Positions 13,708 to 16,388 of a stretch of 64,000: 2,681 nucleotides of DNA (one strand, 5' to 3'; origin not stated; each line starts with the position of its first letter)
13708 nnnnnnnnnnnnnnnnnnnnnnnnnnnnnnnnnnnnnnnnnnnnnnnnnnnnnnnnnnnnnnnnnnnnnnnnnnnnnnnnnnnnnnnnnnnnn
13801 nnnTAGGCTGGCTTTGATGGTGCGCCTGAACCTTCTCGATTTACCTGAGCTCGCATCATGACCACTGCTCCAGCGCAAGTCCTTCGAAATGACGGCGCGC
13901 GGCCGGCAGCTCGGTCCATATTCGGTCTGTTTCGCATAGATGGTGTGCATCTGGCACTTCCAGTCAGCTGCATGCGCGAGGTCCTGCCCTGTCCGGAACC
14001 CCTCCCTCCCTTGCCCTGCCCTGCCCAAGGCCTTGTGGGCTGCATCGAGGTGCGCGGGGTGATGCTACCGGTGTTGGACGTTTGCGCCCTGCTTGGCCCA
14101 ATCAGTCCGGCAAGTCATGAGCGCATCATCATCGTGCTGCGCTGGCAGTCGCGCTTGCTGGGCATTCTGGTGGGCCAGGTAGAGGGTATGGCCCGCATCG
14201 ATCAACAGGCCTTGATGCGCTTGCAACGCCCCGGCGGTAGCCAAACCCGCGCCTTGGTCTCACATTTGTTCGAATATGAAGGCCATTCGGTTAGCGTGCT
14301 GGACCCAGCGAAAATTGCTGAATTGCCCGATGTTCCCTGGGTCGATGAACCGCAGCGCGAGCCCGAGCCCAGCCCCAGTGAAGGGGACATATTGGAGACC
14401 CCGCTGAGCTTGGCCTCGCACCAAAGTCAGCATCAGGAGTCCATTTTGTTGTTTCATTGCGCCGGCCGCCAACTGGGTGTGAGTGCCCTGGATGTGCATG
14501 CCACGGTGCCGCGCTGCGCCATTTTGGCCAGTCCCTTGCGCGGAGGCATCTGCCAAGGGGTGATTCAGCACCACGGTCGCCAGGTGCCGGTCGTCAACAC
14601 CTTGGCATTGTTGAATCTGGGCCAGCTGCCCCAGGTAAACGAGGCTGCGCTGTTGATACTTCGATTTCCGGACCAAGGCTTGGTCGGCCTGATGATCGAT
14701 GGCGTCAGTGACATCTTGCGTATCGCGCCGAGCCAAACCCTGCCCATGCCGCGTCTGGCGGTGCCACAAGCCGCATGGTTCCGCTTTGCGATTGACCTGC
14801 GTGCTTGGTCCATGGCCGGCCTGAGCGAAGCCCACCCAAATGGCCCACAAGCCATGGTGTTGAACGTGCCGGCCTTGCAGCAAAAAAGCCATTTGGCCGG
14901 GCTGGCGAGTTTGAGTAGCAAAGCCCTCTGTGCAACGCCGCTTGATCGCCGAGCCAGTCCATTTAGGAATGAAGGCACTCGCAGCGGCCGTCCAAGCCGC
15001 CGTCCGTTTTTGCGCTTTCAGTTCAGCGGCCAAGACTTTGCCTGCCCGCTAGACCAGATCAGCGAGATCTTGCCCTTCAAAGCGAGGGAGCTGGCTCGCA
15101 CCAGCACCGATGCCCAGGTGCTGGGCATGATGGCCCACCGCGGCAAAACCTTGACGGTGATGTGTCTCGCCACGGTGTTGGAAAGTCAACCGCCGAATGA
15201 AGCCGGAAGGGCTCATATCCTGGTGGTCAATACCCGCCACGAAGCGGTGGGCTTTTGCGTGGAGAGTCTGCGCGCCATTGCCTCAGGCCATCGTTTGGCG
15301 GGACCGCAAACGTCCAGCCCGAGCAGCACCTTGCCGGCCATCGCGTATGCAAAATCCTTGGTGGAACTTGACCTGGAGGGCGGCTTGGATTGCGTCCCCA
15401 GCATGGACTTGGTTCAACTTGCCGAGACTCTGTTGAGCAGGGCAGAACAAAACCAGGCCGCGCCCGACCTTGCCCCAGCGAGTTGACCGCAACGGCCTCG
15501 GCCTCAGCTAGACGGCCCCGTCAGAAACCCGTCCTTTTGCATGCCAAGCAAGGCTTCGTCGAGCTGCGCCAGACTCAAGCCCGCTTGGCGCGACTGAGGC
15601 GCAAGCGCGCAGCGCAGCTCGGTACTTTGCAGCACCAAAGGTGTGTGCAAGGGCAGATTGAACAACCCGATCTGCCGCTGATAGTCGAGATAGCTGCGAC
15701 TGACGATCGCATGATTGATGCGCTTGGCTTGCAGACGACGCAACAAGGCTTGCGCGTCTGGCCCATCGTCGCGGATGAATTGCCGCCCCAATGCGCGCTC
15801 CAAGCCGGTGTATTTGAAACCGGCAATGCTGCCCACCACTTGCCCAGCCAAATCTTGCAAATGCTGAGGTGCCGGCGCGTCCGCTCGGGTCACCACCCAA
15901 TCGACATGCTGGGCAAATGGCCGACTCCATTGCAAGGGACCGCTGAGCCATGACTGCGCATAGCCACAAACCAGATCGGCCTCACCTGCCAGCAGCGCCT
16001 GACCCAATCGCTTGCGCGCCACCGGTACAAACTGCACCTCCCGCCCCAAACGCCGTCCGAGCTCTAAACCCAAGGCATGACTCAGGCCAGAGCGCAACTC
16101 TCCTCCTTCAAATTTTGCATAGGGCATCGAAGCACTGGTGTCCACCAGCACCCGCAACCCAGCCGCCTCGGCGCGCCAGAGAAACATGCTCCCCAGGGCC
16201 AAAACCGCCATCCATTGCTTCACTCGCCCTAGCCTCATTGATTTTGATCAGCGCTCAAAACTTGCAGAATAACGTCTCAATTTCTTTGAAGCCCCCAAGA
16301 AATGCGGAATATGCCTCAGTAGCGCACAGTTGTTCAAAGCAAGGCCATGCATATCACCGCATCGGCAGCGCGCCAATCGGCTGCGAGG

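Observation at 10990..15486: CheA-less two-gene chemosensory module: soluble 5xPAS receptor plus triple-CheW protein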

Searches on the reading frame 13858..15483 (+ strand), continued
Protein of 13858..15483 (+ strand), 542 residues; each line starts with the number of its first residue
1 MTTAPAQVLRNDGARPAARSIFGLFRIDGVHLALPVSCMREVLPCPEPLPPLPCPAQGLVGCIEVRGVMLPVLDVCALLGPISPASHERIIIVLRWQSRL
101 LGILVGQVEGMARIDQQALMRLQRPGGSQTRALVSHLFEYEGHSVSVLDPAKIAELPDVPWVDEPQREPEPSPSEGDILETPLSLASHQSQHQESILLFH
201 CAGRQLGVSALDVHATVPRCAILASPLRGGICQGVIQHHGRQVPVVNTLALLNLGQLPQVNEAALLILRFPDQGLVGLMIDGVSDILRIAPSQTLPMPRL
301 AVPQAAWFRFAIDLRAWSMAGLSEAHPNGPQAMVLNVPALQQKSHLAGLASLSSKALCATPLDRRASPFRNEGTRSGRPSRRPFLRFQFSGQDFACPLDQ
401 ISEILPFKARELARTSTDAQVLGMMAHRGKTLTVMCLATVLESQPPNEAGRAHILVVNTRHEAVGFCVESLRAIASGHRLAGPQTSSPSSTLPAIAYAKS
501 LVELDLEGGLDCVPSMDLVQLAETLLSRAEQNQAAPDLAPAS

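Call 118: search_protein_families(library=pfam, proteins=[L056:592-2958:+, L056:835-3399:-, L056:3174-4019:+, L056:4422-5390:+, L056:5406-7208:+, L056:7597-9189:+], max_evalue=0.001)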
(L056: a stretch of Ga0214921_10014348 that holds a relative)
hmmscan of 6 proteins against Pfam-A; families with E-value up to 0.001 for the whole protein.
L056:592-2958:+ (789 aa): 2 families
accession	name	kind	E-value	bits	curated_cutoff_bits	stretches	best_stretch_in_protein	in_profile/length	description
PF01627.28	Hpt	-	3.9e-13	49.9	24.6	1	452-534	5-81/84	Hpt domain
PF02518.31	HATPase_c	-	2e-11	44.7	26.4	1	625-754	7-109/111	Histidine kinase-, DNA gyrase B-, and HSP90-like ATPase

L056:835-3399:- (854 aa): 0 families

L056:3174-4019:+ (282 aa): 1 family
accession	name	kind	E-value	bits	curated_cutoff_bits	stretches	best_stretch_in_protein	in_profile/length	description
PF13690.11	CheX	-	5.8e-06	26.7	27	1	182-231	35-82/94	Chemotaxis phosphatase CheX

L056:4422-5390:+ (323 aa): 0 families

L056:5406-7208:+ (601 aa): 0 families

L056:7597-9189:+ (531 aa): 1 family
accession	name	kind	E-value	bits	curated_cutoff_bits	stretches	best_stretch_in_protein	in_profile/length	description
PF02321.23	OEP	-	6.3e-06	26.6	22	1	283-454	3-187/187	Outer membrane efflux protein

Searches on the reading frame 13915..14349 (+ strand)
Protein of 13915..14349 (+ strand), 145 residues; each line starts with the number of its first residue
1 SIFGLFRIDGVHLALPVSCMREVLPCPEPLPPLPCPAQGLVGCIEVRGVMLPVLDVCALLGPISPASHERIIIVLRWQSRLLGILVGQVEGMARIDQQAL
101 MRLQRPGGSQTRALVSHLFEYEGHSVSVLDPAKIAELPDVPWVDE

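Call 113: search_solved_structures(query=window:13915-14349:+, max_evalue=0.01, show_alignments=3)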
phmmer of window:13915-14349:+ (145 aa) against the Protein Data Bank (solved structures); distinct sequences matched with E-value up to 0.01: 3.
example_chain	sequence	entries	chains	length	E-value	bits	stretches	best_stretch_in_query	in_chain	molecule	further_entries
3ja6_A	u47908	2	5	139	7e-06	29.3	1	6-130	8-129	Chemotaxis protein CheW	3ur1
1k0s_A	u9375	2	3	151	8.2e-06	29.1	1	6-134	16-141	CHEMOTAXIS PROTEIN CHEW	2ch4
4jpb_W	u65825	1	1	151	9.1e-06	28.9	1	6-130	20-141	Chemotaxis protein CheW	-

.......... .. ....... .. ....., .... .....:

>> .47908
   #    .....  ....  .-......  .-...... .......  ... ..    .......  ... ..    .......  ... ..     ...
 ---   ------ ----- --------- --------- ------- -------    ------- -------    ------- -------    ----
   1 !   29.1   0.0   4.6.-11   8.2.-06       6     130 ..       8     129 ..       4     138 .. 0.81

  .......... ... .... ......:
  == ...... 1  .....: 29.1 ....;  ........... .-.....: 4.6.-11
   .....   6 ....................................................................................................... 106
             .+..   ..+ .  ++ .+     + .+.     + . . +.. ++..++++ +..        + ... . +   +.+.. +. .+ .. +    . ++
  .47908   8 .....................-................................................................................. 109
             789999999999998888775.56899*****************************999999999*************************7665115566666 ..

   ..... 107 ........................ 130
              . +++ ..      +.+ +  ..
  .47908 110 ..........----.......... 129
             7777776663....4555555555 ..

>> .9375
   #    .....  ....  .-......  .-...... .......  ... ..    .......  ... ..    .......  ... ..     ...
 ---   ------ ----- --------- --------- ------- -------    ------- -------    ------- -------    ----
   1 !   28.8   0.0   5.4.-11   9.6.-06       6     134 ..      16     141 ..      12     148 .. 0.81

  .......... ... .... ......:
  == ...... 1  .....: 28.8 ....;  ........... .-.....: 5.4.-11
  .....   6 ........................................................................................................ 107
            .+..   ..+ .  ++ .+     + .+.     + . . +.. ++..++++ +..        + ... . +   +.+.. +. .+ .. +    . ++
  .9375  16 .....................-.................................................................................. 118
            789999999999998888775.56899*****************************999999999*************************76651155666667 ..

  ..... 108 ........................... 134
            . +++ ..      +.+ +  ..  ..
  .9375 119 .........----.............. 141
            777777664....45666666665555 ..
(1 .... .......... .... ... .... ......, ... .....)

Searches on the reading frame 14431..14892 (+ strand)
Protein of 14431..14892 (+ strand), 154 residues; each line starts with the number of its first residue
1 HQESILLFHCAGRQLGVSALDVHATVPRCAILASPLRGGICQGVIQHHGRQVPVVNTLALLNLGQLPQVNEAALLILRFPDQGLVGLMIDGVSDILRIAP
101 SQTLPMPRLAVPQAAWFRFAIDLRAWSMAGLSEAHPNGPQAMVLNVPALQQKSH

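Call 114: search_solved_structures(query=window:14431-14892:+, max_evalue=1, show_alignments=3)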
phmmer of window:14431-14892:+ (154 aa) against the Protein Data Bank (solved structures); distinct sequences matched with E-value up to 1: 6.
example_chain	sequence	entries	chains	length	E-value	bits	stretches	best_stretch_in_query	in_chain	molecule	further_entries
2qdl_A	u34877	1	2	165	3.3e-06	30.3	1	4-114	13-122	Chemotaxis signal transduction protein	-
8c5v_E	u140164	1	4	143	3.1e-05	27.1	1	6-115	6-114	Chemotaxis protein CheW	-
2ho9_A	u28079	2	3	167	4e-05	26.8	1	6-115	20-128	Chemotaxis protein cheW | CheW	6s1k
3ja6_A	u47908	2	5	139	0.00054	23.1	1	6-102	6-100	Chemotaxis protein CheW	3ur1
1k0s_A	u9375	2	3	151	0.00067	22.8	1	5-102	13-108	CHEMOTAXIS PROTEIN CHEW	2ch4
4jpb_W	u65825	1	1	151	0.00067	22.8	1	5-102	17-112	Chemotaxis protein CheW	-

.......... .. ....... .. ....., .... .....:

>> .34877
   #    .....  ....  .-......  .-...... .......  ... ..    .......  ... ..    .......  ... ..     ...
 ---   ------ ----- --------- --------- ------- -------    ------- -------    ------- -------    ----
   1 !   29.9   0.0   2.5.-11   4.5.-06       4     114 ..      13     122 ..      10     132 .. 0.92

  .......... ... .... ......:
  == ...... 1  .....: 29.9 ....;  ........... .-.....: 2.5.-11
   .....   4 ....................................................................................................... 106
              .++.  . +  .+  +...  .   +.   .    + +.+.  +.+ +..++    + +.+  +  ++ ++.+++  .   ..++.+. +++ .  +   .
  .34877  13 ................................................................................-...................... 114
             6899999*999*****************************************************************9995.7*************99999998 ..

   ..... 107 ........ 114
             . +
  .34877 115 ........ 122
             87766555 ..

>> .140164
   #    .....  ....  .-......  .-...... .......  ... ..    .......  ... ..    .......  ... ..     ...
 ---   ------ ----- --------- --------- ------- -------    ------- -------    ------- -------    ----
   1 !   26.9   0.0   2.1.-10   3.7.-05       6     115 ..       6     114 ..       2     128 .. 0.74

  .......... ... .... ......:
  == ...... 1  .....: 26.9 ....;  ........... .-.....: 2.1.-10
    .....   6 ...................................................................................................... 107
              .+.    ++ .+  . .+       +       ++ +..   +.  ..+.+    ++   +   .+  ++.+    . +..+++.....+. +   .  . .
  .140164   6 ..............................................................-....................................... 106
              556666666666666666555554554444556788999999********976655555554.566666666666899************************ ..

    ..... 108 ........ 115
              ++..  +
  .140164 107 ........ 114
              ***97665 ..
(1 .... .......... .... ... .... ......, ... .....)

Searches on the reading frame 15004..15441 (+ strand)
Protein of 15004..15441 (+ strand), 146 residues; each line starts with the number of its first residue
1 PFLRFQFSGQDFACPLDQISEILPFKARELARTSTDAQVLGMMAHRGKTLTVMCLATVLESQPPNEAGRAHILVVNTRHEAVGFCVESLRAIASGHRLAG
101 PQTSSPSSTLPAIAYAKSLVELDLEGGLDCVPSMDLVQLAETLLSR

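Call 115: search_solved_structures(query=window:15004-15441:+, max_evalue=1, show_alignments=3)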
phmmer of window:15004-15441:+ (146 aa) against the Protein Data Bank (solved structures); distinct sequences matched with E-value up to 1: 0.

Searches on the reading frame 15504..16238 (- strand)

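Call 6: search_protein_families(library=pfam, proteins=[window:15504-16238:-], max_evalue=0.001)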
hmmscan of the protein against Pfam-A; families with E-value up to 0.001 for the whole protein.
window:15504-16238:- (244 aa): 1 family
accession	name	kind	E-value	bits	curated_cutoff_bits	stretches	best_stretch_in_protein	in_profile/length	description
PF00497.25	SBP_bac_3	-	0.00077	19.7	26.4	0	39-92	11-64/132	Bacterial extracellular solute-binding proteins, family 3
